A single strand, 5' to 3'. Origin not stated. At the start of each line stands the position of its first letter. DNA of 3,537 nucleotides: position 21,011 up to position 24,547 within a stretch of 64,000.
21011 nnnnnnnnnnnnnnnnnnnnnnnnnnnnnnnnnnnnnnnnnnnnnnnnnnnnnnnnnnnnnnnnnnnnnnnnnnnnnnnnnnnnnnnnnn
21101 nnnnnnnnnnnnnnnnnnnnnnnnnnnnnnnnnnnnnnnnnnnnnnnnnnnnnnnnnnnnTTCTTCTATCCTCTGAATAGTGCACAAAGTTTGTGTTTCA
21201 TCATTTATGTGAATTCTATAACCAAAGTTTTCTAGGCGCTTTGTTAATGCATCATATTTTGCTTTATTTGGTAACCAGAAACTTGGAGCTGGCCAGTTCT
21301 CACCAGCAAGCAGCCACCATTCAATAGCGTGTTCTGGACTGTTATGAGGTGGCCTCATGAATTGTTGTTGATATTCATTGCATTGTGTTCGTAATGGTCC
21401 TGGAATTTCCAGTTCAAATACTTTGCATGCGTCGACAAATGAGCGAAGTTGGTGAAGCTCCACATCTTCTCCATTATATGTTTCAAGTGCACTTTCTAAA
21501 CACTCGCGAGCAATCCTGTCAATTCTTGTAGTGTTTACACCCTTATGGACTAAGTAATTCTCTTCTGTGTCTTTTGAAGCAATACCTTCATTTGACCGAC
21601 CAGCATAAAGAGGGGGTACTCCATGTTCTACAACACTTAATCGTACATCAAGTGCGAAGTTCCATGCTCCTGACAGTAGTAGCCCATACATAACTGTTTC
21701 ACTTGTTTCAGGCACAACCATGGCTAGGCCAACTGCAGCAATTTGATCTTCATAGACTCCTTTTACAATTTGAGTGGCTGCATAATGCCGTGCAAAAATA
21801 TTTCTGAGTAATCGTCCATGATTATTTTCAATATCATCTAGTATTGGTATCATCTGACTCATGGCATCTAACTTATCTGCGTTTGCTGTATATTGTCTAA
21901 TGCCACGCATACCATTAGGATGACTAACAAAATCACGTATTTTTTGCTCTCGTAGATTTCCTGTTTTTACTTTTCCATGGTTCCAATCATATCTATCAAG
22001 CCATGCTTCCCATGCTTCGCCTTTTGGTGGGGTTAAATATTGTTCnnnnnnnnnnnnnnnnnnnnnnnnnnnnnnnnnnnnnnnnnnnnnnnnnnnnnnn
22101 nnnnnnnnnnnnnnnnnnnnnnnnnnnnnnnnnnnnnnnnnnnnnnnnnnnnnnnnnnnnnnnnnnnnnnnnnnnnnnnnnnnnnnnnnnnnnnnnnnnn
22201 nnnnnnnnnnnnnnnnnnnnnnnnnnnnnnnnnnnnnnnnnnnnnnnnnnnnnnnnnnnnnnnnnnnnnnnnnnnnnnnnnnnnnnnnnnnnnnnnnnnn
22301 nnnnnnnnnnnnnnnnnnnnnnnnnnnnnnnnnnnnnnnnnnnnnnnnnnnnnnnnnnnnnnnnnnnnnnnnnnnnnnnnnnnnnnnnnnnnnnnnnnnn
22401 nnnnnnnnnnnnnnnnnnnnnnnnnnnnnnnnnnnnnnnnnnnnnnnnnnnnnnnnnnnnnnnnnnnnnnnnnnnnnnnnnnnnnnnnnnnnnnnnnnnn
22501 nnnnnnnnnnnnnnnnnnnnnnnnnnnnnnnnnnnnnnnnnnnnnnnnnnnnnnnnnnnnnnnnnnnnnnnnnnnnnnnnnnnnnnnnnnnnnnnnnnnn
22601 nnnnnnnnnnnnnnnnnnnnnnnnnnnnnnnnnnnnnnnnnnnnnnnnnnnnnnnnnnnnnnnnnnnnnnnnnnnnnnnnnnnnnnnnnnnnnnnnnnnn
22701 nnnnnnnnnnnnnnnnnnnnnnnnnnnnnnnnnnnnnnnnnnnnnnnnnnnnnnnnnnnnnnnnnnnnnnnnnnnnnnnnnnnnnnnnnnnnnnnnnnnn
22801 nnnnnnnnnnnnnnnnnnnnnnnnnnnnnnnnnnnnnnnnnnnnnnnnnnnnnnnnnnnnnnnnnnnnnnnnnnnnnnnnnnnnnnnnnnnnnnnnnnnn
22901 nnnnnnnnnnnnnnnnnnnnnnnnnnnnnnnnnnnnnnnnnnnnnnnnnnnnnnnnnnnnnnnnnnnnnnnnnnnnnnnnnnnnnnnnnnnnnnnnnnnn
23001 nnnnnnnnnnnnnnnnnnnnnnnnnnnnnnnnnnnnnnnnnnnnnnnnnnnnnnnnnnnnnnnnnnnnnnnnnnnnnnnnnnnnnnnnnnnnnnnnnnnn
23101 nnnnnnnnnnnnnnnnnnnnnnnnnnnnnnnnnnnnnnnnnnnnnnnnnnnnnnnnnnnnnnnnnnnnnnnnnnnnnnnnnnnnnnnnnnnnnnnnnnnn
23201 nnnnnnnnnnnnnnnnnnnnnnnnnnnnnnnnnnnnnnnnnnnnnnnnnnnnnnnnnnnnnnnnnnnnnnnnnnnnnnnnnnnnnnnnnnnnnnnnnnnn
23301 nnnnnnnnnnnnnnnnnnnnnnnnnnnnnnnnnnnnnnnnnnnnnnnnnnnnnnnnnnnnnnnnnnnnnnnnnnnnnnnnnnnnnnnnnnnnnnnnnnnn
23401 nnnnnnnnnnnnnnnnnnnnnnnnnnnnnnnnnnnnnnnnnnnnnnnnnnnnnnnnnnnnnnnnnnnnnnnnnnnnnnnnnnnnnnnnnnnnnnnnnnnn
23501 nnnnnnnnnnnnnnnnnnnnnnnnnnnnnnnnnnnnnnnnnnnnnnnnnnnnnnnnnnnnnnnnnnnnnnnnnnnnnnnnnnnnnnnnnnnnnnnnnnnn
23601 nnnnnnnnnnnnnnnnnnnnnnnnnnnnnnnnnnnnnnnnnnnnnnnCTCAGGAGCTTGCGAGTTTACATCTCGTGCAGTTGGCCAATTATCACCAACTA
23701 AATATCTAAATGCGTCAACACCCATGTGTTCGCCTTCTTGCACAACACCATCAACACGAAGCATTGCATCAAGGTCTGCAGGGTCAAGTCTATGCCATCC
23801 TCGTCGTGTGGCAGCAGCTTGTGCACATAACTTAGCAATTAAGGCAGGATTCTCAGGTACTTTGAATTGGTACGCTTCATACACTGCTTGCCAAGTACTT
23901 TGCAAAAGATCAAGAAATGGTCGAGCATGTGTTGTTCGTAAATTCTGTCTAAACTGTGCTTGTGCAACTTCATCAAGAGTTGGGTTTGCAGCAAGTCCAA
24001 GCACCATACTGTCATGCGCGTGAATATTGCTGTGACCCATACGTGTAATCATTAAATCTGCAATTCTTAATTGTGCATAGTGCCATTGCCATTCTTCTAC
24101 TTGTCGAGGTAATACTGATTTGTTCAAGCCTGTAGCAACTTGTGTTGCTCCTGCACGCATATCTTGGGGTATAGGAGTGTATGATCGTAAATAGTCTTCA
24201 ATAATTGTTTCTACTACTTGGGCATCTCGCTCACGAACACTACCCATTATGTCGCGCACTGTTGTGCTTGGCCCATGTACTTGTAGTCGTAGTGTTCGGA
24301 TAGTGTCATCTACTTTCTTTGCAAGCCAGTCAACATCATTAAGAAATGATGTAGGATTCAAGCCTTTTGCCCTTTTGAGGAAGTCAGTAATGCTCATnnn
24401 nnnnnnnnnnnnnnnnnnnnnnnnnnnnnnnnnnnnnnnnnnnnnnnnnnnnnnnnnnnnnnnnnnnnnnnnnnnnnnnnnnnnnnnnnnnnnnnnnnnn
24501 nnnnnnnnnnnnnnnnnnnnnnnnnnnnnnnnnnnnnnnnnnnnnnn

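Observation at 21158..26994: The two giant proteins are paralogues sharing a conserved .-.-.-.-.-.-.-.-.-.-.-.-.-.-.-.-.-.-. block and downstream roughly 200-aa region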

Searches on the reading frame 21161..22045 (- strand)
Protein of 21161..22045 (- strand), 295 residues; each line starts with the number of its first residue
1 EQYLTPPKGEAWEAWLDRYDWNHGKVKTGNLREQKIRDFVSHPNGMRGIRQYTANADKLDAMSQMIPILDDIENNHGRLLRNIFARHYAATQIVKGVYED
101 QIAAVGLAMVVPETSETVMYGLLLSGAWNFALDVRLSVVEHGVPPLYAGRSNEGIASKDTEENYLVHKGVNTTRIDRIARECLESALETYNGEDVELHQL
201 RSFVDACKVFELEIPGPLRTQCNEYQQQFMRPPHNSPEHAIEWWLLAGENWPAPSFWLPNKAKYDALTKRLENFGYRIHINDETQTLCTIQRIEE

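Call 50: find_homologous_proteins(query=A9, max_evalue=0.01)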
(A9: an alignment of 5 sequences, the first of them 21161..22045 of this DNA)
Query A9 (5 sequences): 4244 candidates shared short words with the query, none scored E <= 0.01.
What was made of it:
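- Tried and rejected: Third homologue search. find_homologous_proteins with the five-copy module alignment A9 returned nothing, not even the query's own source proteins (call 50).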

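Call 74: search_solved_structures(query=A9, max_evalue=10)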
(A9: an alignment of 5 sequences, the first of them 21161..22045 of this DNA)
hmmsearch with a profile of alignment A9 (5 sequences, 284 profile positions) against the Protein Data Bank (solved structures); distinct sequences matched with E-value up to 10: 11.
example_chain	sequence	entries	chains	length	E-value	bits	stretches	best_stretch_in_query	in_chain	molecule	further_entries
5i9g_C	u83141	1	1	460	5.8e-20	75.1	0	104-140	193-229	pentatricopeptide repeat protein dPPR-U8C2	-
5i9f_A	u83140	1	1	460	4.4e-19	72.2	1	103-142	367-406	pentatricopeptide repeat protein dPPR-U10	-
5i9d_A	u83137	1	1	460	2e-18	70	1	103-142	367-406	pentatricopeptide repeat protein dPPR-U8A2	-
5i9h_A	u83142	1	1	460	3.4e-18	69.3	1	103-142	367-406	pentatricopeptide repeat protein dPPR-U8G2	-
6een_D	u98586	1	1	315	3.2e-09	39.8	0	103-136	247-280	Designer Pentatricopeptide Protein dPPR10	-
6een_B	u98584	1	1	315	8.2e-06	28.6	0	104-140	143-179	Designer Pentatricopeptide Protein dPPR10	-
5iww_D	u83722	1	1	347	4.3e-05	26.3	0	102-137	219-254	PLS9-PPR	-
4wsl_A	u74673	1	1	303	7.4e-05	25.5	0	105-137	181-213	Pentatricopeptide repeat protein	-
4ozs_A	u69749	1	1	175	0.0019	20.9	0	104-140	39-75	Alpha solenoid protein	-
5orq_A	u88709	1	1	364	0.66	12.5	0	103-135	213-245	cPPR-Telo1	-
5orm_A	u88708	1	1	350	1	11.9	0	108-141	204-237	cPPR-Telo1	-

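Call 77: search_solved_structures(query=A9, max_evalue=1e-10, show_alignments=1)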
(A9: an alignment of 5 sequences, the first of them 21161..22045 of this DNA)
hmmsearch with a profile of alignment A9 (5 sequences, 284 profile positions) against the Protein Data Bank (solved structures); distinct sequences matched with E-value up to 1e-10: 4.
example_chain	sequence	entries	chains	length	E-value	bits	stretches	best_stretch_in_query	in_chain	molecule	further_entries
5i9g_C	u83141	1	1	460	5.8e-20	75.1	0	104-140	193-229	pentatricopeptide repeat protein dPPR-U8C2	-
5i9f_A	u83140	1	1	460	4.4e-19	72.2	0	103-142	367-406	pentatricopeptide repeat protein dPPR-U10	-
5i9d_A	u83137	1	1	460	2e-18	70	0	103-142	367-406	pentatricopeptide repeat protein dPPR-U8A2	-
5i9h_A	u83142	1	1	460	3.4e-18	69.3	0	103-142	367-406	pentatricopeptide repeat protein dPPR-U8G2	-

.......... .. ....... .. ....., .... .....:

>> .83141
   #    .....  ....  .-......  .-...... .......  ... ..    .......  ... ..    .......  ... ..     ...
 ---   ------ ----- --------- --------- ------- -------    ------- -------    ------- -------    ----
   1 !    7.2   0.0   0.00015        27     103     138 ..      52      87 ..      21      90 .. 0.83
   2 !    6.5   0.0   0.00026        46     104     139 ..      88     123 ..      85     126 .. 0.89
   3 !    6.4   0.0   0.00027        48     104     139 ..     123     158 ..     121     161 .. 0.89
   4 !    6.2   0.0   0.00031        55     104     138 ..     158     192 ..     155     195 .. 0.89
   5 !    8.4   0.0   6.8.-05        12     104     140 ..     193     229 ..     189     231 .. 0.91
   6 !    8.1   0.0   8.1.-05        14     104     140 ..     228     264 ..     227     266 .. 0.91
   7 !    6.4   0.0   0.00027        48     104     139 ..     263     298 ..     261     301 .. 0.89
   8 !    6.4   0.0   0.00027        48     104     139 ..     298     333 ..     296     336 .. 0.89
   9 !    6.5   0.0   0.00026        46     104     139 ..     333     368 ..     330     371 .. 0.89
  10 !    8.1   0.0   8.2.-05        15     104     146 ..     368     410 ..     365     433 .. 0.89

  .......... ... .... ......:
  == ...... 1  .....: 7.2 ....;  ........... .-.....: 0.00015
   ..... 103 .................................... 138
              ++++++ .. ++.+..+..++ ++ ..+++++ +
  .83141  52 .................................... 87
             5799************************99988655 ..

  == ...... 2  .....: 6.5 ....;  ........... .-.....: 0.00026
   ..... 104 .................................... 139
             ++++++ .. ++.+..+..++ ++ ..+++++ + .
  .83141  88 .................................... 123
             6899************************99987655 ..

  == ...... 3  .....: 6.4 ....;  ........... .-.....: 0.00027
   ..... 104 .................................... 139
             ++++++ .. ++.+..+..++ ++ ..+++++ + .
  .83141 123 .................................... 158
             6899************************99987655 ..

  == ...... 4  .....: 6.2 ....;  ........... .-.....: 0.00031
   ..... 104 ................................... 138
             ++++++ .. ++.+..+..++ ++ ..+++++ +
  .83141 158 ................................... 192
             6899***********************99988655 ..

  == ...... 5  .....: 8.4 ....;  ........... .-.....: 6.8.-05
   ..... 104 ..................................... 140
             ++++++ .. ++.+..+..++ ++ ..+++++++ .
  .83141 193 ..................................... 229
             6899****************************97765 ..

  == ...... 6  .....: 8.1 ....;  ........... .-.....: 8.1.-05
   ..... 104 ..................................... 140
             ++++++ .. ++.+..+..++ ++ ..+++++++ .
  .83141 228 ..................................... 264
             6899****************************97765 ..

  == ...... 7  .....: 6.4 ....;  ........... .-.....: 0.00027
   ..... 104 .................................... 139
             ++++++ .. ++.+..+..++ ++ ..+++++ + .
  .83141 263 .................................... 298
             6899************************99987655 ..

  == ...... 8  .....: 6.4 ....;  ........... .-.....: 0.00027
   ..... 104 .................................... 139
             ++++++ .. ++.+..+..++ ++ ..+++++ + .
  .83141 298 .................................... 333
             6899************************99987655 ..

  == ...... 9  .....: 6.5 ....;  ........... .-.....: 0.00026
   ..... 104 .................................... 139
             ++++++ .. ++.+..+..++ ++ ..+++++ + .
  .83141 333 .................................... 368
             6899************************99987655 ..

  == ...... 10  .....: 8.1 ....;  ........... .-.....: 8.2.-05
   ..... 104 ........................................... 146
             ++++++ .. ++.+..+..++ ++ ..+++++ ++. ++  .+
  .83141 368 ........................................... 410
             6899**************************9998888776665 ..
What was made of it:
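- On Pentatricopeptide repeat (PPR) proteins: The PDB profile hit to designer PPRs is one module segment matched ten times at 6-8 bits each (call 77).
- Closest known: PPR / TPR alpha-solenoid repeats. Same: One 35-residue helix-turn-helix segment of the module ('.....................') aligns with the PPR consensus (call 77).
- One 35-residue segment of the module resembles the PPR consensus (calls 74, 77). The PPR score of 75 bits is the sum of ten near-identical designer repeats scoring 6-8 bits each, with individual E-values of 12-55 (call 77).
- Tried and rejected: Rejected, because the E=6e-20 is a repeat-summation artefact (call 77).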

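Call 81: find_related_loci(query=A11, collection=metagenome_contigs, flank=10000)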
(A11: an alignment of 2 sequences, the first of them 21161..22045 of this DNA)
Query A11 (295 aa) in metagenome_contigs; peptide patterns used: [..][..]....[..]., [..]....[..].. (x = any residue, [..] = any of these).
385 stretches matched a pattern, but none encodes a relative of the query by tblastn (E <= 1e-3).

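Call 82: find_related_loci(query=A11, collection=viral_contigs, flank=5000)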
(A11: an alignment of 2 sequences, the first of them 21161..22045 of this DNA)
Query A11 (295 aa) in viral_contigs; peptide patterns used: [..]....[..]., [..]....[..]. (x = any residue, [..] = any of these).
44 stretches matched a pattern, but none encodes a relative of the query by tblastn (E <= 1e-3).

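Call 91: search_protein_families(library=pfam, proteins=[window:21161-22045:-], max_evalue=10)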
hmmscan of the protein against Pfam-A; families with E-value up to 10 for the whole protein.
window:21161-22045:- (295 aa): 1 family
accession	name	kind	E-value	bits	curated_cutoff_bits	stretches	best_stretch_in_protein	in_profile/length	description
PF22659.2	YycE-like_C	-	0.13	12.7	27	1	256-277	6-27/55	YycE-like C-terminal domain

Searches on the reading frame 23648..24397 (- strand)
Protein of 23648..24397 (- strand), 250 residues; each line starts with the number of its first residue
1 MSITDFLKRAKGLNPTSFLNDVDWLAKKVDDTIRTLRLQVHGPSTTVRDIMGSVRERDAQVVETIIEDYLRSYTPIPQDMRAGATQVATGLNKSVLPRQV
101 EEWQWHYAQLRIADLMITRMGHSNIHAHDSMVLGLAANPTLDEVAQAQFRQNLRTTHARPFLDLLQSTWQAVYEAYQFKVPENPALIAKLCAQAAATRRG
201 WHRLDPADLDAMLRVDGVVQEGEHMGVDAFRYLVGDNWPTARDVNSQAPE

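Call 41: find_related_loci(query=A7, collection=genome_contigs, flank=10000)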
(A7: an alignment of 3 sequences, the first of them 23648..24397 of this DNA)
Query A7 (250 aa) in genome_contigs; peptide patterns used: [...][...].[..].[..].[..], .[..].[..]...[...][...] (x = any residue, [..] = any of these).
28 stretches matched a pattern, but none encodes a relative of the query by tblastn (E <= 1e-3).
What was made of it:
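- Tried and rejected: GTDB genomes with the N-family alignment found nothing (call 41).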

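Call 61: predict_structure(alignment_id=A10)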
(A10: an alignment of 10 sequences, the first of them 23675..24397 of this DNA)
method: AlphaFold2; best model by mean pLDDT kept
length: 241 residues; sequences in the alignment: 10
mean_pLDDT: 79.3   pTM: 0.77
mean pLDDT of the five models: 79.3, 76.1, 73.3, 73.2, 71.1
residues with pLDDT >= 90: 58; 70-90: 134; 50-70: 42; < 50: 7
segments of 3 or more residues with pLDDT < 50: 78-84
pLDDT, mean of each block of 10 residues (from residue 1): 72 71 92 93 89 88 92 61 62 91 91 84 73 72 73 62 80 79 85 92 86 76 68 74 50
secondary structure, 60 per line:
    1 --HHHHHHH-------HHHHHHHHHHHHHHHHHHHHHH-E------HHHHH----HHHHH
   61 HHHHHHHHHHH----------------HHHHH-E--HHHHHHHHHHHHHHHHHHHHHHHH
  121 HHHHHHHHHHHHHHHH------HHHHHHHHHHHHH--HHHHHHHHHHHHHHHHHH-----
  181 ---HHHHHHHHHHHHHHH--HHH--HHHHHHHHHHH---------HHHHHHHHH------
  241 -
elements in order: H3-9 H17-38 H47-51 H56-71 H88-92 H97-136 H143-155 H158-175 H184-198 H206-216 H226-234
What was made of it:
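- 23687..24397 (-): g1079 N-family domain (aa 1-237). AF2 model is all-alpha, pLDDT 79, pTM 0.77 (call 61).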

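Call 67: fold_search(model_id=the predicted structure, library=pdb)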
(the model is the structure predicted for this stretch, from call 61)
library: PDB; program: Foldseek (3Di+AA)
matches with E <= 10: 70; with E <= 0.001: 0
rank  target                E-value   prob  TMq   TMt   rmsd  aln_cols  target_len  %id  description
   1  4ea1                  2.0e+00  0.04  0.15  0.14  17.4       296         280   12  Co-crystal structure of dehydrosqualene synthase (Crtm) from S. aureus with SQ-109 (released 2012-04-25)
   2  6r1j_D                2.6e+00  0.03  0.12  0.12  27.3       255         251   10  Structure of the soluble AhlC triple head mutant of the tripartite alpha-pore forming toxin, AHL, from Aeromonas hydro (released 2019-07-10)
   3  7uxc_C                2.6e+00  0.03  0.11  0.03  22.0       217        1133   10  cryo-EM structure of the mTORC1-TFEB-Rag-Ragulator complex with symmetry expansion (released 2022-11-30)
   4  5c22_A                2.7e+00  0.06  0.16  0.15  24.2       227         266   11  Crystal structure of Zn-bound HlyD from E. coli (released 2016-02-17)
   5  9imr_A                2.7e+00  0.06  0.17  0.14  21.2       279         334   11  Crystal structure of geranylgeranyl pyrophosphate synthase Rv0562 from Mycobacterium tuberculosis in complex with IPP (released 2025-07-09)
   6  4bjn_H                3.0e+00  0.02  0.10  0.11  19.1       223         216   16  Crystal structure of the flax-rust effector AvrM-A (released 2013-10-16)
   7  5c22_B                3.4e+00  0.04  0.13  0.13  22.2       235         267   11  Crystal structure of Zn-bound HlyD from E. coli (released 2016-02-17)
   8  2ra1                  3.6e+00  0.04  0.16  0.11  21.7       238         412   13  Crystal structure of the N-terminal part of the bacterial S-layer protein SbsC (released 2008-08-19)
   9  6qd6_H                3.6e+00  0.03  0.14  0.10  22.3       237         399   10  Molecular scaffolds expand the nanobody toolkit for cryo-EM applications: crystal structure of Mb-cHopQ-Nb207 (released 2019-12-18)
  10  6qv7                  3.6e+00  0.02  0.13  0.11  21.1       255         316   14  Crystal structure of a CHAD domain from Chlorobium tepidum (released 2019-05-29)
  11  6h2d_R                4.2e+00  0.04  0.15  0.19  18.5       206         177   11  Structure of the soluble AhlC of the tripartite alpha-pore forming toxin, AHL, from Aeromonas hydrophila. (released 2019-07-10)
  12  7acl_A                4.2e+00  0.04  0.14  0.17  20.2       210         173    8  Crystal structure of E. coli HTH-type transcriptional regulator RcdA at 2.05 A resolution (released 2021-08-18)
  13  2yfb_B                4.4e+00  0.06  0.22  0.22  21.8       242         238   14  X-ray structure of McpS ligand binding domain in complex with succinate (released 2012-04-18)
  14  4lfe_B                4.6e+00  0.02  0.15  0.14  20.4       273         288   11  Crystal structure of geranylgeranyl diphosphate synthase sub1274 (target efi-509455) from streptococcus uberis 0140j w (released 2013-07-10)
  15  6qd6_A                4.6e+00  0.02  0.14  0.09  23.4       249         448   12  Molecular scaffolds expand the nanobody toolkit for cryo-EM applications: crystal structure of Mb-cHopQ-Nb207 (released 2019-12-18)
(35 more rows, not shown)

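Call 75: search_solved_structures(query=A10, max_evalue=10)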
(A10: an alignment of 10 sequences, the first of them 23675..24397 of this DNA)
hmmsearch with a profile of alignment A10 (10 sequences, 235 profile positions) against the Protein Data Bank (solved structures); distinct sequences matched with E-value up to 10: 13.
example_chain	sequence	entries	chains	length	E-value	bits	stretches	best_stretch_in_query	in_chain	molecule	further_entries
3ezq_A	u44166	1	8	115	0.043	16.6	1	93-162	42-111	Tumor necrosis factor receptor superfamily member 6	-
1ddf_A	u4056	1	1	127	0.049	16.4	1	94-162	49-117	FAS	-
9uu1_A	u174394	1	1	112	0.26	14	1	101-146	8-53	Bacteroides fragilis T6SS immunity protein BtiO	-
4lfk_B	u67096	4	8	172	0.3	13.8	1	47-114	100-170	Galactose-6-phosphate isomerase subunit B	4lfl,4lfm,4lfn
9n7d_A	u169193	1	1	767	0.35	13.6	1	58-144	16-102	Angiotensin-converting enzyme 2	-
1q2v_A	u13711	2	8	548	0.58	12.8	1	119-224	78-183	Thermosome alpha subunit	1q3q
1q3r_A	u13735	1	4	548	0.58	12.8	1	119-224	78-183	Thermosome alpha subunit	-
3w56_A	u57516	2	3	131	0.75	12.5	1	35-57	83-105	C2 domain protein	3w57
5x4h_A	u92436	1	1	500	0.8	12.4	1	7-78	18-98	Uncharacterized protein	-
8e73_B9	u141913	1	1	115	0.85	12.3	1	137-207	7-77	NDUB9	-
5x4i_A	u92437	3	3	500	0.89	12.2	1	7-78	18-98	Uncharacterized protein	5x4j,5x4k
8gry_A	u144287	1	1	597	1.4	11.6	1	62-144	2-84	Processed angiotensin-converting enzyme 2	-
1q3s_A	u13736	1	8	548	2.4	10.8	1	119-224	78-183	Thermosome alpha subunit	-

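Call 92: fold_search(model_id=the predicted structure, library=viral)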
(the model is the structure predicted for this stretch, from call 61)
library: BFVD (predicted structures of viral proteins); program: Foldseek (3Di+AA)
matches with E <= 10: 83; with E <= 0.001: 0
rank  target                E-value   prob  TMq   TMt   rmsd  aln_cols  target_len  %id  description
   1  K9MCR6                1.0e+00  0.10  0.20  0.16  20.3       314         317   11  (no name in the UniProt tables at hand)
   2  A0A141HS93            1.5e+00  0.04  0.16  0.05  29.3       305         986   12  (no name in the UniProt tables at hand)
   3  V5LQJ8                1.5e+00  0.05  0.15  0.15  24.0       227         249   10  (no name in the UniProt tables at hand)
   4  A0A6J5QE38            2.0e+00  0.04  0.14  0.06  21.7       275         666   14  Transglycosylase SLT domain-containing protein [uncultured Caudovirales phage]
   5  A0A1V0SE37            2.0e+00  0.06  0.18  0.14  19.3       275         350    9  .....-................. [Indivirus ILV1]
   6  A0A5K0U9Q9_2          2.3e+00  0.08  0.21  0.08  26.5       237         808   11  Ankyrin repeat protein [Yasminevirus sp. GU-2018]
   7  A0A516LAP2            2.3e+00  0.03  0.15  0.05  28.9       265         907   14  (no name in the UniProt tables at hand)
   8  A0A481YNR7            2.6e+00  0.03  0.13  0.14  20.1       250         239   12  Uncharacterized protein (Fragment) [Pithovirus LCDPAC01]
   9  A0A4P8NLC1            2.7e+00  0.02  0.12  0.10  25.6       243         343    9  (no name in the UniProt tables at hand)
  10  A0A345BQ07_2          3.2e+00  0.05  0.17  0.06  16.9       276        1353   10  (no name in the UniProt tables at hand)
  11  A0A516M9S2            3.2e+00  0.04  0.17  0.12  19.9       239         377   15  (no name in the UniProt tables at hand)
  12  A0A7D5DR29            3.7e+00  0.02  0.12  0.10  32.5       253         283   10  (no name in the UniProt tables at hand)
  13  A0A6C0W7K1            3.8e+00  0.02  0.14  0.11  22.6       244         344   14  38.4 kDa protein [Allexivirus sigmamedicagonis]
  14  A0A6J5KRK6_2          4.0e+00  0.08  0.23  0.06  18.3       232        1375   14  Large polyvalent protein associated domain-containing protein [uncultured Caudovirales phage]
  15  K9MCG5                4.0e+00  0.06  0.20  0.23  16.6       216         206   15  (no name in the UniProt tables at hand)
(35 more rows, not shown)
